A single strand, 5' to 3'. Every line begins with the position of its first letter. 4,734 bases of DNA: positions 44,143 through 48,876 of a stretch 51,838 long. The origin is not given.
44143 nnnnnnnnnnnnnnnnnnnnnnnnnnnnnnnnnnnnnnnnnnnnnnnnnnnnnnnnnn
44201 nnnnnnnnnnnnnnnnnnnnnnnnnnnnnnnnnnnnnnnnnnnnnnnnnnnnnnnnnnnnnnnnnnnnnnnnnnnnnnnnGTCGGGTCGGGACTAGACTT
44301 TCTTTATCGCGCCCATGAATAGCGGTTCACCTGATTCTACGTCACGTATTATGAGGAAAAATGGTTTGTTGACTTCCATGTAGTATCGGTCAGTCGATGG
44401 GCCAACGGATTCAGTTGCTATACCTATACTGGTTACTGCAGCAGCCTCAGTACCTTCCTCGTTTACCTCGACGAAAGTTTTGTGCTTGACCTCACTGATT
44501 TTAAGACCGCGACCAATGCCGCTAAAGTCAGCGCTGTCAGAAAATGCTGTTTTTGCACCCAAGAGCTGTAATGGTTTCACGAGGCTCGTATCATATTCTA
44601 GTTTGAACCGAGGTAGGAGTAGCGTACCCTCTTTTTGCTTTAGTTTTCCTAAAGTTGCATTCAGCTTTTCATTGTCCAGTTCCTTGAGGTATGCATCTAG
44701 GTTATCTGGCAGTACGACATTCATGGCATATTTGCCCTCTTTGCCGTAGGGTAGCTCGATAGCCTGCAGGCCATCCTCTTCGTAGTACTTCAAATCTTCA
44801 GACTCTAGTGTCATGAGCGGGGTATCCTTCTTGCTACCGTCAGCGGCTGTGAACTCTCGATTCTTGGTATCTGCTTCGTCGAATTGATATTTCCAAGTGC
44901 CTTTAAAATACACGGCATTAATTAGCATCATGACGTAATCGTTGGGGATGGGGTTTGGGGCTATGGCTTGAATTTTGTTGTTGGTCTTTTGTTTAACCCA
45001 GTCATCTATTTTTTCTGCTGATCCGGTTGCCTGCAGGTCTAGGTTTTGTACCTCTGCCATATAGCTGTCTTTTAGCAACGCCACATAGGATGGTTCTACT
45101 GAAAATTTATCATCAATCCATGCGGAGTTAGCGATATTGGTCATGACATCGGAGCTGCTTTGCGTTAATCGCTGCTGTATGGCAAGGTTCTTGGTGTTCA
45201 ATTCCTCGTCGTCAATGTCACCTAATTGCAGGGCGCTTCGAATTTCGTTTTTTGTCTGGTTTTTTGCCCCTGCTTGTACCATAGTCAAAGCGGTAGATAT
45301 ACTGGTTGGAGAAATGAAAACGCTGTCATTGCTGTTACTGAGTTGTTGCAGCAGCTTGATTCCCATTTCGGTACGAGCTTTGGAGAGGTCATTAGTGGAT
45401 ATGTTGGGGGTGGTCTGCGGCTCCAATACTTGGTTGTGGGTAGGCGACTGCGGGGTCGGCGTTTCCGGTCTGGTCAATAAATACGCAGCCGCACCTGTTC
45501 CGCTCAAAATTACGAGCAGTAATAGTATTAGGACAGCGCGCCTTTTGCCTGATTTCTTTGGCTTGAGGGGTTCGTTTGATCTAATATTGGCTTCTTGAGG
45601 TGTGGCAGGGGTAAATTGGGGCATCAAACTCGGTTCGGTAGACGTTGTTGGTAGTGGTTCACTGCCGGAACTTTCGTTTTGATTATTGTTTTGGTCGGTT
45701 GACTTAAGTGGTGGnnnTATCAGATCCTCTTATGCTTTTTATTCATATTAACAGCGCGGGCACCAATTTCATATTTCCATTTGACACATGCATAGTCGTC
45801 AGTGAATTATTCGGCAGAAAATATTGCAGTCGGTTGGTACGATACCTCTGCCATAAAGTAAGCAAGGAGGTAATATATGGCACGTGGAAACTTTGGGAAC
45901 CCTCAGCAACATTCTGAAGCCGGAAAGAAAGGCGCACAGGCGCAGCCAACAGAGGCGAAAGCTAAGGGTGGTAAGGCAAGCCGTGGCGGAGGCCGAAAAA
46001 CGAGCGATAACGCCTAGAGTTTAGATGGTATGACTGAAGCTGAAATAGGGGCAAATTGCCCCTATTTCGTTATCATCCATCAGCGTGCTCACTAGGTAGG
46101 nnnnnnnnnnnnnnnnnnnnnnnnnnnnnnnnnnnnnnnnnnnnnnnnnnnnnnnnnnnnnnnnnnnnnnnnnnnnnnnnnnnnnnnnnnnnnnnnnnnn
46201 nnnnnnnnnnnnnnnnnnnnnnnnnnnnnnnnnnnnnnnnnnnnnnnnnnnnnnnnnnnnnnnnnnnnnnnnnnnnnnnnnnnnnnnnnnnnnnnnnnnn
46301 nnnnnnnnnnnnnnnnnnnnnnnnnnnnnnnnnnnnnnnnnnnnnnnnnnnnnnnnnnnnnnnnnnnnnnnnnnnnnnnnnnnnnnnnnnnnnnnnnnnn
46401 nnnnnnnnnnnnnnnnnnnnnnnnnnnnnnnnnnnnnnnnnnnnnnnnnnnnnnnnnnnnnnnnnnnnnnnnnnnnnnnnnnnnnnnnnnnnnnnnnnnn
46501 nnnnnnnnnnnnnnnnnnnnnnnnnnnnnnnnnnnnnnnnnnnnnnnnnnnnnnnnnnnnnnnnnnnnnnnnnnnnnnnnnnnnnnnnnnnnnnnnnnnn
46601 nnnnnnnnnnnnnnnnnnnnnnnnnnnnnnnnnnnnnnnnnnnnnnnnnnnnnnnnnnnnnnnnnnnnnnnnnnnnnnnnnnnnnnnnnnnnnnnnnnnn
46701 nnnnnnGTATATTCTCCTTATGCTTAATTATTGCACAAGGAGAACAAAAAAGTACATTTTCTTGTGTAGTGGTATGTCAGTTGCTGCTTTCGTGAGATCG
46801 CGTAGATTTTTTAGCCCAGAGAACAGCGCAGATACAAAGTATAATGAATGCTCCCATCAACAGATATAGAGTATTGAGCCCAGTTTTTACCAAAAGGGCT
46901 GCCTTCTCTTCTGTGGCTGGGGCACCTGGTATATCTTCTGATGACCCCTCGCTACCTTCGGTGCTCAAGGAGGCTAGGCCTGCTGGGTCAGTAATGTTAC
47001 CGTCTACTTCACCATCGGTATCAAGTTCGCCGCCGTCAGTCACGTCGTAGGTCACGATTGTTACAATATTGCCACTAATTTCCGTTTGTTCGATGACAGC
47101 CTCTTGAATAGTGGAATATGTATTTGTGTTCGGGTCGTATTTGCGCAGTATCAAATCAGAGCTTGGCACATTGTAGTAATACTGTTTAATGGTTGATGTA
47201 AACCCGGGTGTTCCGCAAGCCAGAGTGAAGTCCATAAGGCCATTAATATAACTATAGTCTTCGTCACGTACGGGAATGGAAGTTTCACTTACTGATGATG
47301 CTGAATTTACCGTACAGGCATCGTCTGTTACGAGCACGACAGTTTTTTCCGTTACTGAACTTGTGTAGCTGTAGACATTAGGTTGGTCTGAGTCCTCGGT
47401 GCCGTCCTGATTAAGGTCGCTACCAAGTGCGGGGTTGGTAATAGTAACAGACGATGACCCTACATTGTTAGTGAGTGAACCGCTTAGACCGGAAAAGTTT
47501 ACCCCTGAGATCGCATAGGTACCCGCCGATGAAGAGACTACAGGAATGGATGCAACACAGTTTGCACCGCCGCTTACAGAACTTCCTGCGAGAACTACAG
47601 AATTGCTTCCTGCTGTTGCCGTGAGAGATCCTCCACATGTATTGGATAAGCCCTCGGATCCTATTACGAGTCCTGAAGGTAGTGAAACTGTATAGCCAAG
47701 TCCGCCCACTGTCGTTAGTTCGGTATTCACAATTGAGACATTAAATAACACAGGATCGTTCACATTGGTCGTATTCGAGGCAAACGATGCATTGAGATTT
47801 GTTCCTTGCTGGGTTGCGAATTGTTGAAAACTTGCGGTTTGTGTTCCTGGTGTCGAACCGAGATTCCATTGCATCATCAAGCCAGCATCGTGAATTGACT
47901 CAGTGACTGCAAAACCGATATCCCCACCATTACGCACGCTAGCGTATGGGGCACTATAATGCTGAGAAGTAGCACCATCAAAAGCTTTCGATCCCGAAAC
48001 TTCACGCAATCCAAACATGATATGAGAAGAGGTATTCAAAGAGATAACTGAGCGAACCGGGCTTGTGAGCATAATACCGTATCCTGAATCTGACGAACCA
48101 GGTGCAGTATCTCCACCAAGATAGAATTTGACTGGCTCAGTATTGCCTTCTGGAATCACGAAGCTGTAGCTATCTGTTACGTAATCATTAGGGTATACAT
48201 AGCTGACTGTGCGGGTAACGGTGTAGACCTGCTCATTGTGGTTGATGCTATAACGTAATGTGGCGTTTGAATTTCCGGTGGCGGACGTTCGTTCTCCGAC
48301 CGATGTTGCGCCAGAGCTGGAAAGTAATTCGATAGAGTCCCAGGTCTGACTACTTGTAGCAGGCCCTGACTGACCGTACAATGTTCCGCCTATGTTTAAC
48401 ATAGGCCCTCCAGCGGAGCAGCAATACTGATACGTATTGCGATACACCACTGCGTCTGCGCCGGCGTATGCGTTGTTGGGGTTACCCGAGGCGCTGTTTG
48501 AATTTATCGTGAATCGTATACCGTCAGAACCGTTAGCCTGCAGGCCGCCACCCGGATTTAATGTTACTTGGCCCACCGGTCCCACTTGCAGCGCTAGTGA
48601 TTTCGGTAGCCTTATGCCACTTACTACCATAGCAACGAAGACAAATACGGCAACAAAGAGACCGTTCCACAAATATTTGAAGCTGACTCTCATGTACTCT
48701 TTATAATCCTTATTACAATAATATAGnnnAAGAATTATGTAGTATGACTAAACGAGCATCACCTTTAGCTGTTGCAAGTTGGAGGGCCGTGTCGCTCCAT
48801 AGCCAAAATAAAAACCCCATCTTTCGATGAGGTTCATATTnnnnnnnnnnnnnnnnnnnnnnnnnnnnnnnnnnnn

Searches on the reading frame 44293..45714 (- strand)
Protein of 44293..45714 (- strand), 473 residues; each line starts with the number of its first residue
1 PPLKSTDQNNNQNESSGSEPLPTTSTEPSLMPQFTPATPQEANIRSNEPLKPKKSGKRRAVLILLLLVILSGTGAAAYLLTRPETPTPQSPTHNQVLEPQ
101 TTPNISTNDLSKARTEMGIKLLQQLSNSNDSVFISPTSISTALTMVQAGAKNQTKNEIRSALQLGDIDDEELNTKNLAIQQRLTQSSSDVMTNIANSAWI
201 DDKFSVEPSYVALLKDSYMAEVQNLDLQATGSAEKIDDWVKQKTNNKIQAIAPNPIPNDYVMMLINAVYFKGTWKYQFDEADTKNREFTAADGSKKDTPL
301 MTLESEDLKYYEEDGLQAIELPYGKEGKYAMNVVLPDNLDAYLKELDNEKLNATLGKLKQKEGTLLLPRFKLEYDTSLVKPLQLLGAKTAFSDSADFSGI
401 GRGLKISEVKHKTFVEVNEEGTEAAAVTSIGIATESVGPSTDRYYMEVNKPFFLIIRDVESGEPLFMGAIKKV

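Call 81: search_protein_families(library=pfam, proteins=[window:44293-45714:-], max_evalue=0.0001)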
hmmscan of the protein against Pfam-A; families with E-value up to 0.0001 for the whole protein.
window:44293-45714:- (473 aa): 1 family
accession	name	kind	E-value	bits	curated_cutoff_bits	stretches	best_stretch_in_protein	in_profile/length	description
PF00079.25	Serpin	-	8.2e-103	344.9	27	1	113-470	2-367/370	Serpin (serine protease inhibitor)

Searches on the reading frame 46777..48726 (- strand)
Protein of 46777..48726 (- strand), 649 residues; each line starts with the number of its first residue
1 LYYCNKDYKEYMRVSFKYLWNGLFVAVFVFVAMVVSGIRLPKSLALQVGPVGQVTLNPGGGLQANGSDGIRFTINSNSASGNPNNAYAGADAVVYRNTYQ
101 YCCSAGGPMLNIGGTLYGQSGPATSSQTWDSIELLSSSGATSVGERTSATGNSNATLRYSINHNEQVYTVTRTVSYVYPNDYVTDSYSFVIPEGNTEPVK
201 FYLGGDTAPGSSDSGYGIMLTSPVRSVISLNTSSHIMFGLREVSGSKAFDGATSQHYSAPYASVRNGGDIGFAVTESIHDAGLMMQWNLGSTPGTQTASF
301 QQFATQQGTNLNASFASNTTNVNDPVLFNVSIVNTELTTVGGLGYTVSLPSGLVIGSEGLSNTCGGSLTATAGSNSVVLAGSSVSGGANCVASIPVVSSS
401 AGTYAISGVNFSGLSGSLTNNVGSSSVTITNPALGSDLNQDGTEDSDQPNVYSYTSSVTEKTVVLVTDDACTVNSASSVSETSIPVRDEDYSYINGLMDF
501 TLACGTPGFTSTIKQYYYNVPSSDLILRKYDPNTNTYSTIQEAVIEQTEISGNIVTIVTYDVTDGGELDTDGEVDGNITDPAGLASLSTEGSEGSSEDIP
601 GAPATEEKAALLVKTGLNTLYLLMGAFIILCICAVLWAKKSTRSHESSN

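Call 81: search_protein_families(library=pfam, proteins=[window:46777-48726:-], max_evalue=0.0001)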
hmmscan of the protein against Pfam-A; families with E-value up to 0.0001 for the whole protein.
window:46777-48726:- (649 aa): 1 family
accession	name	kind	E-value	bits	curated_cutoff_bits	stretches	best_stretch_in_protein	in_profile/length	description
PF25564.1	DUF7933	-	1.4e-11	44.8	26.5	1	313-424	5-112/123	Domain of unknown function (DUF7933)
